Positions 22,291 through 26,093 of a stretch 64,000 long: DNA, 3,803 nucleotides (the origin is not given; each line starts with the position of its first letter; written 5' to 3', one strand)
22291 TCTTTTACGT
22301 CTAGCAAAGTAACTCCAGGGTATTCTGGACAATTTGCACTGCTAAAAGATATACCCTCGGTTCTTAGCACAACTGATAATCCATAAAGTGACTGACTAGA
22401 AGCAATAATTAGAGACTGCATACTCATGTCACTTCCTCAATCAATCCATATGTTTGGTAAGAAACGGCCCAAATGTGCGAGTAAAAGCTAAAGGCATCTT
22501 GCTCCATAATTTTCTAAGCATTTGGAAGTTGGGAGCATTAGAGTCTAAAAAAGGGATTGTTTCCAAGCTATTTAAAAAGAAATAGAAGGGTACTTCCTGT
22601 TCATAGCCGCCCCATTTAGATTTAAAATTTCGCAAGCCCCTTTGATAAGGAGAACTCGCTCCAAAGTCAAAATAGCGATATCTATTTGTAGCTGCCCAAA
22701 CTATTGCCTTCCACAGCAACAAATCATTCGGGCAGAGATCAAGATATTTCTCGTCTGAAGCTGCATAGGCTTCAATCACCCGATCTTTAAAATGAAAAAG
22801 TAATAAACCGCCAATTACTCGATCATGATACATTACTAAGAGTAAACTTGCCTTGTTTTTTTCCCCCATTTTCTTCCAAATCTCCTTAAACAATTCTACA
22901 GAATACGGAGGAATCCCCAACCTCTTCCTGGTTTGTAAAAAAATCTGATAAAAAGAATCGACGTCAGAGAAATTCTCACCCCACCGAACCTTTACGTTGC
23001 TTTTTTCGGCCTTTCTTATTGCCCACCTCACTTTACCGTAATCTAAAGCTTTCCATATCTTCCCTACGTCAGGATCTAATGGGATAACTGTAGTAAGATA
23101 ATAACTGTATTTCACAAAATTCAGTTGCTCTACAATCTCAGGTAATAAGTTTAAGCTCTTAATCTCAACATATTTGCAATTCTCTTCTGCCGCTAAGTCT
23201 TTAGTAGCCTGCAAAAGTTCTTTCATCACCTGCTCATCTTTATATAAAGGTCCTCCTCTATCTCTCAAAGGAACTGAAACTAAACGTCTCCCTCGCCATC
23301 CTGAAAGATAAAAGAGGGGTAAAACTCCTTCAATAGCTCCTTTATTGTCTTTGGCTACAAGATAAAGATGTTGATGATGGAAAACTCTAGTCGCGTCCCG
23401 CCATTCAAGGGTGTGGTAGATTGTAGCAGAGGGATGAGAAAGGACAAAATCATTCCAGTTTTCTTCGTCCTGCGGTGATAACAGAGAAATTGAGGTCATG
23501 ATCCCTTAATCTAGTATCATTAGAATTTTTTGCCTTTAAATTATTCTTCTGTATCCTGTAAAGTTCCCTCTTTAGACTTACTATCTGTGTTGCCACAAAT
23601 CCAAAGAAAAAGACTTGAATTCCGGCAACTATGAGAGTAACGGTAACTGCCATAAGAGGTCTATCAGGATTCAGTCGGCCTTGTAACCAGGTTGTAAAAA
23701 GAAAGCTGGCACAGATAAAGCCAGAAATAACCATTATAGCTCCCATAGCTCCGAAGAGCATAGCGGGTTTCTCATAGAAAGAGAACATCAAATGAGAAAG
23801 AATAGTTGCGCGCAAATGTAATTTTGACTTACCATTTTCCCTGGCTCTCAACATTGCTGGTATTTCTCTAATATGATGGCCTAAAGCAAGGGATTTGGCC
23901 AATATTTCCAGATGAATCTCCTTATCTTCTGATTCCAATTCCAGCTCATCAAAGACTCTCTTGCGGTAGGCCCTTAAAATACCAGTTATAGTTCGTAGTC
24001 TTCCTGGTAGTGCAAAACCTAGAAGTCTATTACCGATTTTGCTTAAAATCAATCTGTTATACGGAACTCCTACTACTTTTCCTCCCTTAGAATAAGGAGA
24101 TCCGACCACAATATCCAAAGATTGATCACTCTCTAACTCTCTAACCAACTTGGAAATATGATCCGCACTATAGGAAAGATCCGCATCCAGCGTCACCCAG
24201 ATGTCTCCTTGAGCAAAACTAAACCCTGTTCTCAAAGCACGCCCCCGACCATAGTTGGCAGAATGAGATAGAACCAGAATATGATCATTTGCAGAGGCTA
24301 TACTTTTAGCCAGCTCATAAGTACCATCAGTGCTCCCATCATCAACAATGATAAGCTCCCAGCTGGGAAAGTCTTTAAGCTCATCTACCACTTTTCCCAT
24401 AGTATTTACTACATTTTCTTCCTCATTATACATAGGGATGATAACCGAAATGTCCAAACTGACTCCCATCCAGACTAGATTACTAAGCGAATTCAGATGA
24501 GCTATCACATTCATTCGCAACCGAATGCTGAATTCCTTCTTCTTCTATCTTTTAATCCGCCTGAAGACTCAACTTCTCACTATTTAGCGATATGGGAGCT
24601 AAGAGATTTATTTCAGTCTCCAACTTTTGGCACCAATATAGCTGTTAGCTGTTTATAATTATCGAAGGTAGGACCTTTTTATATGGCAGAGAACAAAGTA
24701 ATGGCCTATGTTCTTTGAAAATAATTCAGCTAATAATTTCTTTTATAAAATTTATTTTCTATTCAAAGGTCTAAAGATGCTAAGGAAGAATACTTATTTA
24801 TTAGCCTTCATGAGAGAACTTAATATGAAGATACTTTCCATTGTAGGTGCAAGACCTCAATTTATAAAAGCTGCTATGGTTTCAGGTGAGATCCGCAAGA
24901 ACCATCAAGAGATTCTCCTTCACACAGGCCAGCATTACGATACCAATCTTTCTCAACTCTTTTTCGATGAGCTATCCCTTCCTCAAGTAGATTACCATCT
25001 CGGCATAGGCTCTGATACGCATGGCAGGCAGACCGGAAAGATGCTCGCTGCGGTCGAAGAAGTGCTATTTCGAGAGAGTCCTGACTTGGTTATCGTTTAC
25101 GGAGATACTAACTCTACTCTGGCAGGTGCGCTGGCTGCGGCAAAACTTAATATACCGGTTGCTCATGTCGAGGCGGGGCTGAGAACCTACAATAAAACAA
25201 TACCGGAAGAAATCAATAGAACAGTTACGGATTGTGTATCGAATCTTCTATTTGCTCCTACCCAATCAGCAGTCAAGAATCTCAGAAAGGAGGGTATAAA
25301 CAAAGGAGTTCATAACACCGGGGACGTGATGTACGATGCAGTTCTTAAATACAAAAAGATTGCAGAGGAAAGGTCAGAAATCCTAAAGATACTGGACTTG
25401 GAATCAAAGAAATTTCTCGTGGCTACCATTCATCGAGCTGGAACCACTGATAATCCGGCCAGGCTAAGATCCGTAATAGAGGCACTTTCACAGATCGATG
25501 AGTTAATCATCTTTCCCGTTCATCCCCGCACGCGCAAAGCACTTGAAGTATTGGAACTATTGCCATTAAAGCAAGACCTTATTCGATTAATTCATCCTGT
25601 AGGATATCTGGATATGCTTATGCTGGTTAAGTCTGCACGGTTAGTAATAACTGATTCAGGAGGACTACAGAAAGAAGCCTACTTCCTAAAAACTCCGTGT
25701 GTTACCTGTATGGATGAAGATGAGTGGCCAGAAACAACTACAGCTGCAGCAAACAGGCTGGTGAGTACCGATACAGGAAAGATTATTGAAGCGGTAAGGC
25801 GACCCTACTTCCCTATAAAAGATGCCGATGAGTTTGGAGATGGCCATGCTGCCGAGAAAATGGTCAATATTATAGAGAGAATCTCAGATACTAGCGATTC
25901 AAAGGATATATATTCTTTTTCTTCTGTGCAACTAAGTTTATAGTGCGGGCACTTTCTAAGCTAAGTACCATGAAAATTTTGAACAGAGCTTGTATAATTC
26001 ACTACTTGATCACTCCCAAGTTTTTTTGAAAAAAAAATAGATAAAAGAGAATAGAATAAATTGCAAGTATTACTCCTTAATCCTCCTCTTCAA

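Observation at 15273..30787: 15-kb surface-glycan locus combining GT-C/GtrB lipid-linked glycosylation, exosortase-locus-type deacetylase and FemAB genes, and two cobalamin radical SAM enzymes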

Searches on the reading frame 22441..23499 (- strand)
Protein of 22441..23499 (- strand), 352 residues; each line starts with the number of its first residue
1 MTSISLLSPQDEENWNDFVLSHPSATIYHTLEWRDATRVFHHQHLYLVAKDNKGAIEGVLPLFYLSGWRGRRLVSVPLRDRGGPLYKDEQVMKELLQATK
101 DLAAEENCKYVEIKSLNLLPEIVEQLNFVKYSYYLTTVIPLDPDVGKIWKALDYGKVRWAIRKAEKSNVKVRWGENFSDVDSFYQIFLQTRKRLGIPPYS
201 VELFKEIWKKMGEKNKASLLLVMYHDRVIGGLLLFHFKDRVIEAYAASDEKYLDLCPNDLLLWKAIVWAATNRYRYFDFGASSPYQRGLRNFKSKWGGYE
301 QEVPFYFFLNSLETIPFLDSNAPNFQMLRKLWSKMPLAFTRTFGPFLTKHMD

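Call 3: search_protein_families(library=pfam, proteins=[window:22441-23499:-], max_evalue=0.001)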
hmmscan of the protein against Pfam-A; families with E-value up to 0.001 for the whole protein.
window:22441-23499:- (352 aa): 2 families
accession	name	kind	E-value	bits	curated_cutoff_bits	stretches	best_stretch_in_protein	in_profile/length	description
PF13480.13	Acetyltransf_6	-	4.4e-17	63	22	1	156-285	6-141/143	Acetyltransferase (GNAT) domain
PF02388.22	FemAB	-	1.4e-14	54.2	24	2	228-302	307-384/406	FemAB family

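Call 6: search_protein_families(library=ncbifam, proteins=[window:22441-23499:-], max_evalue=0.00001)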
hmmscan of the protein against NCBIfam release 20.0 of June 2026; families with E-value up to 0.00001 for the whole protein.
window:22441-23499:- (352 aa): 2 families
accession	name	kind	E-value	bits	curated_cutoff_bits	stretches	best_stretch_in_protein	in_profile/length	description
TIGR03019.1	pepcterm_femAB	equivalog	9.6e-61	205.6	260.35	1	14-351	2-329/330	FemAB family XrtA/PEP-CTERM system-associated protein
NF047883.1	UAcmpLyAlTFemX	equivalog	3.5e-09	36.4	500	1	155-281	169-294/337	UDP-N-acetylmuramoylpentapeptide-lysine N(6)-alanyltransferase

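Call 41: search_solved_structures(query=window:22441-23499:-, max_evalue=0.01)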
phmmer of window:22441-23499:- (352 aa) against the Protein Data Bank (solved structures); distinct sequences matched with E-value up to 0.01: 1.
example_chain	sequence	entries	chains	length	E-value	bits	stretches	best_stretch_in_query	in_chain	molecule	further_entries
6snr_A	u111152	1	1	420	0.00013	23.9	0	230-310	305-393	Lipid II:glycine glycyltransferase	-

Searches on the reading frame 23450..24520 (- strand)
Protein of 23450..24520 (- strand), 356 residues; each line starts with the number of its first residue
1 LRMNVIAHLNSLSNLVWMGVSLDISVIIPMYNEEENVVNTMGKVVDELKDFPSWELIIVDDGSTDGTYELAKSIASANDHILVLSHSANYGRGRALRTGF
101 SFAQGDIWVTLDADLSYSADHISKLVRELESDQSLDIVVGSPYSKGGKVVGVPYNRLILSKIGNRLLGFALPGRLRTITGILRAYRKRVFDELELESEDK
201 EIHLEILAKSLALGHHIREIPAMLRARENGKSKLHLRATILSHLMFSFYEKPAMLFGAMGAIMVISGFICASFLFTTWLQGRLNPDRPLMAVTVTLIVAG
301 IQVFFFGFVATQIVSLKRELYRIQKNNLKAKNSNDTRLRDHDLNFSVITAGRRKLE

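Call 3: search_protein_families(library=pfam, proteins=[window:23450-24520:-], max_evalue=0.001)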
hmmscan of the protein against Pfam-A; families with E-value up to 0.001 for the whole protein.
window:23450-24520:- (356 aa): 3 families
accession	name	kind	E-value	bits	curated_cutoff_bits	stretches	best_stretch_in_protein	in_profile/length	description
PF00535.33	Glycos_transf_2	-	2.2e-35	122.5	23.3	1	25-193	1-167/168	Glycosyl transferase family 2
PF10111.15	Glyco_tranf_2_2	-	2.7e-13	50.5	27.3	1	25-127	1-104/276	Glycosyltransferase like family 2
PF13506.12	Glyco_transf_21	-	9.4e-05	22.4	21.7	1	96-193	22-117/174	Glycosyl transferase family 21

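Call 6: search_protein_families(library=ncbifam, proteins=[window:23450-24520:-], max_evalue=0.00001)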
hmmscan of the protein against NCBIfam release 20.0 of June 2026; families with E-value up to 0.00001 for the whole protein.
window:23450-24520:- (356 aa): 20 families
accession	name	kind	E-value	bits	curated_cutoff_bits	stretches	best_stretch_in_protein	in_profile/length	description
TIGR04182.1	glyco_TIGR04182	equivalog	1.5e-33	116.4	325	1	23-321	1-290/293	S-layer glycoprotein N-glycosyltransferase AglJ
NF007986.1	PRK10714.1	equivalog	7.3e-30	104.1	529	1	23-309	7-289/316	undecaprenyl-phosphate 4-deoxy-4-formamido-L-arabinose transferase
NF047588.1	GlcsyltransPgfSStrep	equivalog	8.4e-25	87.6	500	1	23-313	2-287/308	glycosyltransferase PgfS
TIGR03937.1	PgaC_IcaA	equivalog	1.5e-23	83.4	422.3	1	23-193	46-215/407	poly-beta-1,6-N-acetyl-D-glucosamine synthase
NF058614.1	PPMAGASynPpgS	equivalog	3.4e-17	62.6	370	1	23-208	1-180/226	polyprenyl-phospho-N-acetylgalactosaminyl synthase PpgS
TIGR04283.1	glyco_like_mftF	equivalog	1.8e-15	57.1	182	1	24-132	1-100/221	TIGR04283 family arsenosugar biosynthesis glycosyltransferase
NF007482.0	PRK10073.1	equivalog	1.7e-14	53.6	423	1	23-139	7-119/334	glycosyltransferase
NF010496.0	PRK13915.1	equivalog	5.4e-14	52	262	1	13-139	22-152/307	glucosyl-3-phosphoglycerate synthase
NF047683.1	TeichurnBiosyTuaG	equivalog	9.3e-14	51.7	400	1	23-129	7-111/252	teichuronic acid biosynthesis protein TuaG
NF041391.1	DPhHxTase_Halo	equivalog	3.3e-13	49.1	375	1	30-234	3-192/213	dolichyl-phosphate hexose transferase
NF041875.1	EPS_EpsD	equivalog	5.3e-12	45.8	370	1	24-141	1-115/325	exopolysaccharide biosynthesis glycosyltransferase EpsD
TIGR03111.1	glyc2_xrt_Gpos1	hypoth_equivalog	6.1e-12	45.1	363.95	1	17-141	44-168/439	TIGR03111 family XrtG-associated glycosyltransferase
NF053739.1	GlytfEpsEBac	equivalog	2.1e-11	43.3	450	1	24-138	3-116/265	glycosyltransferase EpsE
TIGR03469.1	HpnB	hypoth_equivalog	3.9e-08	32.7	379.25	1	23-133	45-164/386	hopene-associated glycosyltransferase HpnB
NF038299.1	EPS_HpsN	equivalog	1e-07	31.2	425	1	24-141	3-118/317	hormogonium polysaccharide biosynthesis glycosyltransferase HpsN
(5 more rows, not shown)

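Call 40: search_solved_structures(query=window:23450-24520:-, max_evalue=0.001)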
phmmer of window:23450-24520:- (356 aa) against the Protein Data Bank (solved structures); distinct sequences matched with E-value up to 0.001: 30.
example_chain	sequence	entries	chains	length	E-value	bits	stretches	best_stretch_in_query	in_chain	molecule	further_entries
5mlz_A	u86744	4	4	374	1.7e-27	99.8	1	21-245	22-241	Dolichol monophosphate mannose synthase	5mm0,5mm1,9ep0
9bhc_C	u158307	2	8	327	2.2e-26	96.1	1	24-286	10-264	Undecaprenyl-phosphate 4-deoxy-4-formamido-L-arabinose transferase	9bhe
8vxh_A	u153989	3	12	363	2.9e-26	95.8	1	23-286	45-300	Undecaprenyl-phosphate 4-deoxy-4-formamido-L-arabinose transferase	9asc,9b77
9hwj_A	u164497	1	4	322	9.7e-25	90.7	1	24-277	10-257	Undecaprenyl-phosphate 4-deoxy-4-formamido-L-arabinose transferase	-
5eke_A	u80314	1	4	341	1.1e-17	67.6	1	19-312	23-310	Uncharacterized glycosyltransferase sll0501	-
5ekp_C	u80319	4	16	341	1.5e-17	67.1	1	19-313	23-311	Uncharacterized glycosyltransferase sll0501 | Glycosyltransferase sll0501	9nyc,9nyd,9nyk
9nye_A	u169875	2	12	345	1.5e-17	67.1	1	19-313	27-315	Glycosyltransferase sll0501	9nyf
2z87_A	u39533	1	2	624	8.5e-08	35.1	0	24-160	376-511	Chondroitin synthase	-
2z86_A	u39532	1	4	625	8.5e-08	35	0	24-160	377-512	Chondroitin synthase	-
8bz8_A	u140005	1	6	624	1.1e-07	34.7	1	20-143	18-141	Glycosyltransferase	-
8bz4_A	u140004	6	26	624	1.1e-07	34.7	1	20-143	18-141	Glycosyltransferase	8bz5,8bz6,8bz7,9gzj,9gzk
6p61_A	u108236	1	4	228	1.1e-07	34.7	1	23-139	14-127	Glycosyltransferase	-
8vh7_A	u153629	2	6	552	1.5e-07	34.2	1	25-133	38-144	Heparosan synthase B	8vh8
8viw_A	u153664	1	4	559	1.6e-07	34.2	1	25-133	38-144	Heparosan synthase B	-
5hea_A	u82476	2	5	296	1.6e-07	34.2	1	24-136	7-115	Putative glycosyltransferase (GalT1)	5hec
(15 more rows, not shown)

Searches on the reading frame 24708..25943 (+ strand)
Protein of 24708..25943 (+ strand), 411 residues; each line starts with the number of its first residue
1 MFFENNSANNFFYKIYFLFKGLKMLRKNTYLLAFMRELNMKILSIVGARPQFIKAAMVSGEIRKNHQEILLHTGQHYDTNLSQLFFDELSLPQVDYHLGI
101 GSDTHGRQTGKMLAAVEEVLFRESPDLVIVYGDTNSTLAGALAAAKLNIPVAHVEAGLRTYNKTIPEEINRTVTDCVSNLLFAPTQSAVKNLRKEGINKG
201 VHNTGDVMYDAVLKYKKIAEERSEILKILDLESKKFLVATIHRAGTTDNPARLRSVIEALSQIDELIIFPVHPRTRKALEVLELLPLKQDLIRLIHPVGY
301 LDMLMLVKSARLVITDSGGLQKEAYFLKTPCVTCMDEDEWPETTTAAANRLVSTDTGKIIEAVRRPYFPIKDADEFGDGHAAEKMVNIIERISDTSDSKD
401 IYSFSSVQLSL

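Call 3: search_protein_families(library=pfam, proteins=[window:24708-25943:+], max_evalue=0.001)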
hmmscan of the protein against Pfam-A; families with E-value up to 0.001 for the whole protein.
window:24708-25943:+ (411 aa): 1 family
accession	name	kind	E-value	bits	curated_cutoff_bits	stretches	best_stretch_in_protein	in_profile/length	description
PF02350.25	Epimerase_2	-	2e-105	352.9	30.6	1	64-390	7-347/347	UDP-N-acetylglucosamine 2-epimerase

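Call 6: search_protein_families(library=ncbifam, proteins=[window:24708-25943:+], max_evalue=0.00001)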
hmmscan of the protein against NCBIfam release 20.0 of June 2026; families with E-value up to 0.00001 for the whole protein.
window:24708-25943:+ (411 aa): 2 families
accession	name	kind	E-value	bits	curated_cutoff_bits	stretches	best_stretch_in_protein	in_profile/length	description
TIGR00236.1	wecB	equivalog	1.3e-95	320.6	210.15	1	40-391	1-364/366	non-hydrolyzing UDP-N-acetylglucosamine 2-epimerase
TIGR03568.1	NeuC_NnaA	equivalog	4.1e-22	78.6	235.9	1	41-388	2-364/365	UDP-N-acetylglucosamine 2-epimerase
